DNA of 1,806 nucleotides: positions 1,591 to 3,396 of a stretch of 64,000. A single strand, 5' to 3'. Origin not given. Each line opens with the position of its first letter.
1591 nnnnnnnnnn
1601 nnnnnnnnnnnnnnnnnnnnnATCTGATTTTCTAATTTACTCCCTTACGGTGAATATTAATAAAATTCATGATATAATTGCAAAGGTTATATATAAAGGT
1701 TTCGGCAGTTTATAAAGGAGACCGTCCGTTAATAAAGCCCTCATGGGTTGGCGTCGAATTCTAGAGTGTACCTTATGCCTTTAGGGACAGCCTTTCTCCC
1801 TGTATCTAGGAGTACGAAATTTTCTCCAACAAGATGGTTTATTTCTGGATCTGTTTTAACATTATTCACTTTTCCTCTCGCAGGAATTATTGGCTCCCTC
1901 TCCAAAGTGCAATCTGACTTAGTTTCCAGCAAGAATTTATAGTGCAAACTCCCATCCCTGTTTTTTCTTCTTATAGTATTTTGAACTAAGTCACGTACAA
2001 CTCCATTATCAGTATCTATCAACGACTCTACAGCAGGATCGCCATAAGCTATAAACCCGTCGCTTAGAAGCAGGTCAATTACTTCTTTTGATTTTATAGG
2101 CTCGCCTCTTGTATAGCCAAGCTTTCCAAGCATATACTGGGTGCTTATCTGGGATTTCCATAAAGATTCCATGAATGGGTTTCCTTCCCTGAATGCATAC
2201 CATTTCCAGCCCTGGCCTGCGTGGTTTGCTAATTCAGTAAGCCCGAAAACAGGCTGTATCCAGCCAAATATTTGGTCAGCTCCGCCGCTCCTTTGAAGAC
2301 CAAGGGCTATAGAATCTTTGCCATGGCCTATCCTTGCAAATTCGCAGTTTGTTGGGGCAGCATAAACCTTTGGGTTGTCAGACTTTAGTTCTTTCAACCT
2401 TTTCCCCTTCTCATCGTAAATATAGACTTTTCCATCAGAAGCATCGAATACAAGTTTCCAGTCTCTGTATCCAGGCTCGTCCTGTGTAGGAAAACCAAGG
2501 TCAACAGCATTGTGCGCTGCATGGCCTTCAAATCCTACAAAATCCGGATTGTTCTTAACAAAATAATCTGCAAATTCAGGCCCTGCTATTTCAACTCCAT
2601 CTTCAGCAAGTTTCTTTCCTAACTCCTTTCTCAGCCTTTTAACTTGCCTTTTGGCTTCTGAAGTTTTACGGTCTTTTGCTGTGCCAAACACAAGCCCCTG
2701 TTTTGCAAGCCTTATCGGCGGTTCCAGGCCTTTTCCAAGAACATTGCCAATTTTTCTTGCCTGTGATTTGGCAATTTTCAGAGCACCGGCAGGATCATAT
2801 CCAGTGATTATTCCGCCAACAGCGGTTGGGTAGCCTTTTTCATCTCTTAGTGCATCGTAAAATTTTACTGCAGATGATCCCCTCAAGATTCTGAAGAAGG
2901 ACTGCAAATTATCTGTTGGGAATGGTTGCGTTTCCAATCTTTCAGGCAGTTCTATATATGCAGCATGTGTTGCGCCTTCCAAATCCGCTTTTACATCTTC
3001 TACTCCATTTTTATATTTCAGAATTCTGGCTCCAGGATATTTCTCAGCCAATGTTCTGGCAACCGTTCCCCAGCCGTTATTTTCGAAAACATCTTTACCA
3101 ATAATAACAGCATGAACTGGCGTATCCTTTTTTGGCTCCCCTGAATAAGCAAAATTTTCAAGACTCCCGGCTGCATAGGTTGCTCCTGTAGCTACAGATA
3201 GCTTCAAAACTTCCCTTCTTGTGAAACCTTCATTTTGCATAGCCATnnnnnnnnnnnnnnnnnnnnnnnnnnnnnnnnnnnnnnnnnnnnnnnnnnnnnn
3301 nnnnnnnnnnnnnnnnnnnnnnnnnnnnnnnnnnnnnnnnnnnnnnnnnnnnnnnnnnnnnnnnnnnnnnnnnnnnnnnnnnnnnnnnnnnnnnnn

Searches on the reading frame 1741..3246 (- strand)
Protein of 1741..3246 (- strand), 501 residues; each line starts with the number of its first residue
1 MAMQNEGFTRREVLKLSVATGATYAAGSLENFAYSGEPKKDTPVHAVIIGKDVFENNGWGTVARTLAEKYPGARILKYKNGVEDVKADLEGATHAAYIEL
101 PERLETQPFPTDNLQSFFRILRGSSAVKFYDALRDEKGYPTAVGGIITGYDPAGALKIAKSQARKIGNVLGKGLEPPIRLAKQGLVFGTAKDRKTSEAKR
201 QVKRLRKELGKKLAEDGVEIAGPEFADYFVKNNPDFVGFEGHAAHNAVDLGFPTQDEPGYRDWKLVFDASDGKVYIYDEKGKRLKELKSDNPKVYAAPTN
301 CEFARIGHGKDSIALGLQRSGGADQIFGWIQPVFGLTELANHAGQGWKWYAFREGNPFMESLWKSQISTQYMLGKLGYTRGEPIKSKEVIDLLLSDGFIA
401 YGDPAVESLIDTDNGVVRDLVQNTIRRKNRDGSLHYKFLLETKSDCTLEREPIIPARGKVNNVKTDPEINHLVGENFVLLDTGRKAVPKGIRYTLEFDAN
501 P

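Call 4: search_protein_families(library=pfam, proteins=[window:1741-3246:-], max_evalue=1)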
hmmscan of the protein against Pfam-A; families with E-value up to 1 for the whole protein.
window:1741-3246:- (501 aa): 1 family
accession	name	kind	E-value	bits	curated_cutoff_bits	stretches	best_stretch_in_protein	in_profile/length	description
PF14265.11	DUF4355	-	0.067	13.9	25.4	1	194-235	59-97/124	Capsid assembly scaffolding protein Gp46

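Call 6: search_protein_families(library=ncbifam, proteins=[window:1741-3246:-], max_evalue=1)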
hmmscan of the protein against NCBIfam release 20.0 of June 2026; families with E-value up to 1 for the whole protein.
window:1741-3246:- (501 aa): 0 families

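Call 50: find_encoding_contigs(protein=window:1741-3246:-, flank=10000, max_places=3)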
Protein window:1741-3246:- (501 aa): 2 contigs read that carry it; 1 place shown.
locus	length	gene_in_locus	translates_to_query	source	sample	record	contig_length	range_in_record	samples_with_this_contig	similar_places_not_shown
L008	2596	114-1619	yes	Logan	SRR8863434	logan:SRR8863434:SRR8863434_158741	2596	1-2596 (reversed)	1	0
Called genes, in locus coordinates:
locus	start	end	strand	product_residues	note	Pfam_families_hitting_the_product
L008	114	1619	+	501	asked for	-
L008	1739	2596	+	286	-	?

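Call 59: find_homologous_proteins(query=window:1741-3246:-, max_evalue=0.001)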
Query window:1741-3246:- (501 aa): 38 proteins with E <= 0.001 among 8000 candidates.
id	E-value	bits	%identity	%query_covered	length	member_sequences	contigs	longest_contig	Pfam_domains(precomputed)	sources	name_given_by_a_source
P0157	4.2e-15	74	26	98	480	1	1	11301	-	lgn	-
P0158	1.5e-12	65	25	87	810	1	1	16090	PF12717.14,PF02985.29,PF13646.13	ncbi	-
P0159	3.9e-12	64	27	91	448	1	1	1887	-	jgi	jgi:zinc protease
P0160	6.3e-12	63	26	73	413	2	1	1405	-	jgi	jgi:zinc protease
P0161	1.1e-10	59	26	80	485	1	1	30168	-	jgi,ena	-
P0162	2.0e-10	58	23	87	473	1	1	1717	-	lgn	-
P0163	1.8e-9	55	25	90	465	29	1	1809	-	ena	-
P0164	2.1e-9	55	24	96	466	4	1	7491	PF01364.25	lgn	-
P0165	4.9e-9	54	23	91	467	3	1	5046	-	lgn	-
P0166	1.4e-8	52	25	59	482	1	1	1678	-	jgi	jgi:hypothetical protein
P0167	1.8e-8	52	27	55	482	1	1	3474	-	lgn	-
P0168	2.1e-8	52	26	57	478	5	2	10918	-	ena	-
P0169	2.9e-8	51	25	97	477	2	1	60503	-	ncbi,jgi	-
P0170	6.2e-8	50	24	91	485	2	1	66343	-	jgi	jgi:hypothetical protein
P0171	1.0e-7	49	24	94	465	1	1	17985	-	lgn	-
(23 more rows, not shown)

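Call 69: search_solved_structures(query=A4, max_evalue=1, show_alignments=1)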
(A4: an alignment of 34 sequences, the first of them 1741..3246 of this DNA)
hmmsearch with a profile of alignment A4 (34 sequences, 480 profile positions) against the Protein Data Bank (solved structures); distinct sequences matched with E-value up to 1: 0.

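Call 70: search_protein_families(library=pfam, alignment_id=A4, max_evalue=0.01)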
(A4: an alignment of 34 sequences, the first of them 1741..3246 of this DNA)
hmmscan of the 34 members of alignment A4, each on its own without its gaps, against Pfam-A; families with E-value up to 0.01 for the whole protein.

A. member 1, window:1741-3246:- (501 aa): 0 families

B. families by the number of members that match (of 34 scanned): 2 families
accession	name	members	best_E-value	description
PF01364.23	Peptidase_C25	2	0.00016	Peptidase family C25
PF13619.11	KTSC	1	0.0022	KTSC domain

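Call 71: search_protein_families(library=phrogs, proteins=[window:1741-3246:-], max_evalue=0.1)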
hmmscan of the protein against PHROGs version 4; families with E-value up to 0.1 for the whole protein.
window:1741-3246:- (501 aa): 0 families

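Call 72: search_protein_families(library=padloc, proteins=[window:1741-3246:-], max_evalue=0.1)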
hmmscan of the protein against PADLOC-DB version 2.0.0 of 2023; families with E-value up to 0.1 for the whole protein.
window:1741-3246:- (501 aa): 0 families
